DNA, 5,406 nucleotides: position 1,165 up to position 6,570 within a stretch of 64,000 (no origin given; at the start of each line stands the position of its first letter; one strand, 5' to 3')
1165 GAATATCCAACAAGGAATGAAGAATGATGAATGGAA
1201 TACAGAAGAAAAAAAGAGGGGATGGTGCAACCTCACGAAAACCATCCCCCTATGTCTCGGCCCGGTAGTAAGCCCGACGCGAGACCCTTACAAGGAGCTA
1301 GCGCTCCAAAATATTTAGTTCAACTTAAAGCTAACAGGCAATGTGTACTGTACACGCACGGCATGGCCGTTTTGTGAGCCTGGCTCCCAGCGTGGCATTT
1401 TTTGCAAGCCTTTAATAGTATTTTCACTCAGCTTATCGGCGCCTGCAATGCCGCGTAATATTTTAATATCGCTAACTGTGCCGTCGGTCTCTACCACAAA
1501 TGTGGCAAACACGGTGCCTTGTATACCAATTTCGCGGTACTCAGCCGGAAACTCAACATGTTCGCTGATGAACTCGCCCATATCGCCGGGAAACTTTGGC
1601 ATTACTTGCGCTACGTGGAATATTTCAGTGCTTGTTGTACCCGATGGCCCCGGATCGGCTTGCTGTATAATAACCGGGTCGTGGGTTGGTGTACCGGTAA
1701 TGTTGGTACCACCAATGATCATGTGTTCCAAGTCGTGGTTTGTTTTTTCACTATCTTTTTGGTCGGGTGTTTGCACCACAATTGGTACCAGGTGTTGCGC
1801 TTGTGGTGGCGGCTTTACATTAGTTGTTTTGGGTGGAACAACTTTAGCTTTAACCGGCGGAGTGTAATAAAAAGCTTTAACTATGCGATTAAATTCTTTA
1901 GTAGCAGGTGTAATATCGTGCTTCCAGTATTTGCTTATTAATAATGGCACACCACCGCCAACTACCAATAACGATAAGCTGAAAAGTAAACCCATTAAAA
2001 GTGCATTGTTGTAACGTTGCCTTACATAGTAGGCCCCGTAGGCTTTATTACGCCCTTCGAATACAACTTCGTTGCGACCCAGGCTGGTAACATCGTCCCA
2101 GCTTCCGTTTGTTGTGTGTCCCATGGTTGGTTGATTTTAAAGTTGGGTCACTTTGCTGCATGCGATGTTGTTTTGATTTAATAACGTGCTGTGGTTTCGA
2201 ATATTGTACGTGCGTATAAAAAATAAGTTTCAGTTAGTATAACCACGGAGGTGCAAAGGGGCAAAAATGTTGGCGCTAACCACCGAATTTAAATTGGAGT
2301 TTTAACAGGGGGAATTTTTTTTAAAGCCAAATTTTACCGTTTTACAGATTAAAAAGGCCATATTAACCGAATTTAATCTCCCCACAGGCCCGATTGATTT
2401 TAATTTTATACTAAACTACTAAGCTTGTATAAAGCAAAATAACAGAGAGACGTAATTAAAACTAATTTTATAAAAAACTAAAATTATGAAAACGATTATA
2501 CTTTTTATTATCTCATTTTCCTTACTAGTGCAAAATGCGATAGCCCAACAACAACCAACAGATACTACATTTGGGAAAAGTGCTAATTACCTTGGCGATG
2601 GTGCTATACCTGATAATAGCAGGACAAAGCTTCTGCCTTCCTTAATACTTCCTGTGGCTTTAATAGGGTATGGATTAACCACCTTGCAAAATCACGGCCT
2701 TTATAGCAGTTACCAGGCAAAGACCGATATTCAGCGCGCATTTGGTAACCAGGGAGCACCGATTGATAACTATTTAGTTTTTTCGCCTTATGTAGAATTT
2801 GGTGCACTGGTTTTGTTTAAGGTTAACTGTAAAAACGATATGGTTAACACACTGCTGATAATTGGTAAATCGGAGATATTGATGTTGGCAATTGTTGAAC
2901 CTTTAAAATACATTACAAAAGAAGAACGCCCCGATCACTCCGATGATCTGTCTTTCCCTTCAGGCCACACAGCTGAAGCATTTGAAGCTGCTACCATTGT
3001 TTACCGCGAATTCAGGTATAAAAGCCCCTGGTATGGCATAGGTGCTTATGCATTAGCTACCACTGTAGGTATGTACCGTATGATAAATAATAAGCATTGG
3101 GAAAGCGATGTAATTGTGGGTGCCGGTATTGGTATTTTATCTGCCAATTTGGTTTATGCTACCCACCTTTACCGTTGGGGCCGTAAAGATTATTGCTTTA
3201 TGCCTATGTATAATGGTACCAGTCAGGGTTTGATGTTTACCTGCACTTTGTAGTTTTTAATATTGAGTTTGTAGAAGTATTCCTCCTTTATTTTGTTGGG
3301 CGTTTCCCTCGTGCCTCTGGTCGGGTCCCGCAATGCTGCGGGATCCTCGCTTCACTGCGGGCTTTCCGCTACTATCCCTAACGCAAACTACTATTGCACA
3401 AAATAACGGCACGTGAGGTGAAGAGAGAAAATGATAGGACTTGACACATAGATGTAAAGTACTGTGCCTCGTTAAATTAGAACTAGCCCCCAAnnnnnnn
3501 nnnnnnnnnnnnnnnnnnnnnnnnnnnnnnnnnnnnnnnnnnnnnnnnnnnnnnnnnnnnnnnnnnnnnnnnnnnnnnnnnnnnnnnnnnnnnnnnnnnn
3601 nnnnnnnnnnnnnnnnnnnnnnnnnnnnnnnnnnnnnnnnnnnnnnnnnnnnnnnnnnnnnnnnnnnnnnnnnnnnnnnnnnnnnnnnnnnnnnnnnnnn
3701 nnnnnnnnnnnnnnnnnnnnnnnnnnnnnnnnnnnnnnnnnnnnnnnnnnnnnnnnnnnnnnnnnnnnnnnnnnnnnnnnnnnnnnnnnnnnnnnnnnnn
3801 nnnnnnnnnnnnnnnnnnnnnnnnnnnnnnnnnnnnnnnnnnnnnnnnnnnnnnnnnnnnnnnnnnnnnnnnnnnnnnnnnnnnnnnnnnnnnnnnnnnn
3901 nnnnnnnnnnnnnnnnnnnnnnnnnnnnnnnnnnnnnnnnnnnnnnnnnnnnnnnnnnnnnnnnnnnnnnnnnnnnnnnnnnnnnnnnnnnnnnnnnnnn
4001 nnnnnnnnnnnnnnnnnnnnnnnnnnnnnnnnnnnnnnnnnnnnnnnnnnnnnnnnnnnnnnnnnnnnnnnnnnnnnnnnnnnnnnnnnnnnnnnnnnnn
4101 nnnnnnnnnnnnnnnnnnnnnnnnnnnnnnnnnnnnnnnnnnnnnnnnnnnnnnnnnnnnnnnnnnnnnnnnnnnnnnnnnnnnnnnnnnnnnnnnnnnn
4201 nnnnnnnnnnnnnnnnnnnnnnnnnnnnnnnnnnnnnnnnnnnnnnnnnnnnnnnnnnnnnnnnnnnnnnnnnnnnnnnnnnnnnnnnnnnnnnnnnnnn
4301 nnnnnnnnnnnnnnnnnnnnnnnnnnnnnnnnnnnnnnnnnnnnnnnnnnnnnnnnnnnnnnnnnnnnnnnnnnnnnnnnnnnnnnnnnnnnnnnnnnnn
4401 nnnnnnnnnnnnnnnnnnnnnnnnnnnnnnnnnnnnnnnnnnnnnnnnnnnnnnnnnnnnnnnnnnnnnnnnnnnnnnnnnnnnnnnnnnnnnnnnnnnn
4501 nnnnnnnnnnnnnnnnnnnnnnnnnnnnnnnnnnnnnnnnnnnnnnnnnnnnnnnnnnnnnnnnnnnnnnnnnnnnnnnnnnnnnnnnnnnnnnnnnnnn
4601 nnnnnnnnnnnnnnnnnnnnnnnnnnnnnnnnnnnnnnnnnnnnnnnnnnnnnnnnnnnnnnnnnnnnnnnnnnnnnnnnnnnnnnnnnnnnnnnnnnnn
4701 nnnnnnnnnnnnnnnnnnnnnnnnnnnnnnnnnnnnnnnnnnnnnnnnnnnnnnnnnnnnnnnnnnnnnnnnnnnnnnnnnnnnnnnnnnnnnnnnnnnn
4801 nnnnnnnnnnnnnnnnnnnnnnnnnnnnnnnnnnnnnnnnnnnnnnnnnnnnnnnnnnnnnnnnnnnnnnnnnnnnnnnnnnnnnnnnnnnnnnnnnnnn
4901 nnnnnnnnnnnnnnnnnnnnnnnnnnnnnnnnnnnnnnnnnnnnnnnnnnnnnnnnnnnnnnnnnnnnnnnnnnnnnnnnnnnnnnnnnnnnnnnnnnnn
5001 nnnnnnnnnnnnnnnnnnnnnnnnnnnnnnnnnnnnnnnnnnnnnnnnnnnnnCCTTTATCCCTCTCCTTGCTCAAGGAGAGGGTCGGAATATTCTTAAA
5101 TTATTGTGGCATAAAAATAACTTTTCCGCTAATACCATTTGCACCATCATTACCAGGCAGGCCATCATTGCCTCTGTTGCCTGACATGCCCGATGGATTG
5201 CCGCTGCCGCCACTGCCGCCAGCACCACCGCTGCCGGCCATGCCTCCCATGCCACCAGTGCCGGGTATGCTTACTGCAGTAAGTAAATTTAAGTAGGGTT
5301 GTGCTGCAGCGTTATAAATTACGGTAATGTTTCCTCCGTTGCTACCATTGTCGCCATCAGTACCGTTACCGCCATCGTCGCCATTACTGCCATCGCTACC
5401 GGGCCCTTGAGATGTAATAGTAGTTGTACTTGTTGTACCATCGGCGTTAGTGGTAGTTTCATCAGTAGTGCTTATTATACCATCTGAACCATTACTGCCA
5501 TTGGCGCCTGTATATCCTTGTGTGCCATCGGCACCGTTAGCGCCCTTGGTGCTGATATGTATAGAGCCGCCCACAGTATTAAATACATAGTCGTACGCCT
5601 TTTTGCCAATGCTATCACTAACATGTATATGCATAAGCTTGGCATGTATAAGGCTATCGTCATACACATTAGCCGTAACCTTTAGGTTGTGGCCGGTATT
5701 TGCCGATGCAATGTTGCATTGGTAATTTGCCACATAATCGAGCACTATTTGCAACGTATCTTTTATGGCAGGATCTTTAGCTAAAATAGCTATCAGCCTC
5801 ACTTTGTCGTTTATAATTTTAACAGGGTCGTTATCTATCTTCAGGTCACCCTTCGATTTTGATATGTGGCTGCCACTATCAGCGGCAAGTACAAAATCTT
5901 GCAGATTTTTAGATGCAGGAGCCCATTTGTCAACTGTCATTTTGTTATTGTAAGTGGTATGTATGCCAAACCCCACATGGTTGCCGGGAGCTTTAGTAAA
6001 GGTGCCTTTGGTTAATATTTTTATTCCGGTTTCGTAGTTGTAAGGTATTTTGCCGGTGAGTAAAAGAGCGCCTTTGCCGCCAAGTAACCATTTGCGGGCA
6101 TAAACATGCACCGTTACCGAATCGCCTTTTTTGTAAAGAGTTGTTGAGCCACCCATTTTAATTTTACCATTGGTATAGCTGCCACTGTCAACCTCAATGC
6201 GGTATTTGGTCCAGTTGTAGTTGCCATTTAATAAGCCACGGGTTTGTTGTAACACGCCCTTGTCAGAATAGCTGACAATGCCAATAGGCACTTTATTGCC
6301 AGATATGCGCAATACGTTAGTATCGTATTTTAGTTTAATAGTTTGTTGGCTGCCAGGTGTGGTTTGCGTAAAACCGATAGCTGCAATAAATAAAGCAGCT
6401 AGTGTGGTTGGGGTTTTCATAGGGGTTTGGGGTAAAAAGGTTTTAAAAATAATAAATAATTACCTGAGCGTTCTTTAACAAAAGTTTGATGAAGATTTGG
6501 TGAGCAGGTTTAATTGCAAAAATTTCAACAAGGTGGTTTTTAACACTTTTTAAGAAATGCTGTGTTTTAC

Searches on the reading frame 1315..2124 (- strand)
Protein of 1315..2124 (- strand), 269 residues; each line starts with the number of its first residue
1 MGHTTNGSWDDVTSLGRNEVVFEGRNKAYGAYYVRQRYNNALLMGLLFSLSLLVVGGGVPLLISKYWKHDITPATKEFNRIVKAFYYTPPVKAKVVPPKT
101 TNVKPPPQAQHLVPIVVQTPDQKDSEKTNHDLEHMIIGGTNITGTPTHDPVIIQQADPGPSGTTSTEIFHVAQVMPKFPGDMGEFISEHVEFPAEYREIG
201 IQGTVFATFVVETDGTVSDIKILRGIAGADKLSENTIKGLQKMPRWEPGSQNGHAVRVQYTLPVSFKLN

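Call 85: search_protein_families(library=pfam, proteins=[window:1315-2124:-], max_evalue=0.0001)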
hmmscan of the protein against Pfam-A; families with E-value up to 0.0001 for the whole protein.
window:1315-2124:- (269 aa): 1 family
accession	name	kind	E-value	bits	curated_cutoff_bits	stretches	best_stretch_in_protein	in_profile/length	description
PF03544.19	TonB_C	-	2.4e-16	60.4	24.6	1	189-268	2-79/79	Gram-negative bacterial TonB protein C-terminal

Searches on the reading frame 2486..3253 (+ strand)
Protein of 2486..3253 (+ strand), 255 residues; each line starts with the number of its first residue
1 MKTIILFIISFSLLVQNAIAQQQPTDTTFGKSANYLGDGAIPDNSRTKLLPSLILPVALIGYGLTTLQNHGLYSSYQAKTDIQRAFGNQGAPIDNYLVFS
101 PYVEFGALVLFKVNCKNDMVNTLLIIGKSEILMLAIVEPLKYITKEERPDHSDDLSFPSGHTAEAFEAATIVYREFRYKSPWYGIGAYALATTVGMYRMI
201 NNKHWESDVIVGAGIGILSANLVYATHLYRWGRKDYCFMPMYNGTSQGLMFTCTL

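Call 85: search_protein_families(library=pfam, proteins=[window:2486-3253:+], max_evalue=0.0001)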
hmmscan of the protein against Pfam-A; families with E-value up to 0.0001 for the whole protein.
window:2486-3253:+ (255 aa): 1 family
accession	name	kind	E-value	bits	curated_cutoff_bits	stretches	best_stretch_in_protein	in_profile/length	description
PF01569.27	PAP2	-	6.7e-17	61.9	27.2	1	149-230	28-128/130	PAP2 superfamily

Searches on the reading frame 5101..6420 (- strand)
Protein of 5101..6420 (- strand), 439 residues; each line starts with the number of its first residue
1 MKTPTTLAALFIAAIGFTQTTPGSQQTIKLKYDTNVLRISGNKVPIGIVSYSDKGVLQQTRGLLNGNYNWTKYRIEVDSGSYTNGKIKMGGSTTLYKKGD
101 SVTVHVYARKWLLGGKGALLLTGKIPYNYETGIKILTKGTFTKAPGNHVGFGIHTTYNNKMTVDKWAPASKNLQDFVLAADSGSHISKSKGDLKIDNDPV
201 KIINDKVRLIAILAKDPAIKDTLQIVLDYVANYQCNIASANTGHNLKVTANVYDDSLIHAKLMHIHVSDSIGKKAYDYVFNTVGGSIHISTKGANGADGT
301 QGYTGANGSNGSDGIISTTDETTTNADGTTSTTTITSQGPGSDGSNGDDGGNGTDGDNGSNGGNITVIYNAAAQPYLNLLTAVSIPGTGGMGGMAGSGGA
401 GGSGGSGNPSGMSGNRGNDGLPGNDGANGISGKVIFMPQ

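Call 69: search_protein_families(library=phrogs, proteins=[window:5101-6420:-], max_evalue=0.001)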
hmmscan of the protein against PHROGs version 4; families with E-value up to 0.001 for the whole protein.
window:5101-6420:- (439 aa): 1 family
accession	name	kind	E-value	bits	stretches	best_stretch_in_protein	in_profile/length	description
phrog_26246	-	tail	3.6e-05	24.1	1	272-362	98-191/329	tail protein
